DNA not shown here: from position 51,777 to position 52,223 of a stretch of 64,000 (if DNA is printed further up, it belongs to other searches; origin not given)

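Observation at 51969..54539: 55-bp direct repeats flank the locus of a novel 4-Cys-repeat secreted protein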

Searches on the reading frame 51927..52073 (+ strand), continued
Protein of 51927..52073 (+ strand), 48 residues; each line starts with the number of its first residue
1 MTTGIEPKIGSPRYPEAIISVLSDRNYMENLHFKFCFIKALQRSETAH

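Call 117: search_protein_families(library=padloc, proteins=[window:51927-52073:+], max_evalue=0.001)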
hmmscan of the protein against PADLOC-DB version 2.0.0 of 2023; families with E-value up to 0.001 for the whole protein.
window:51927-52073:+ (48 aa): 0 families
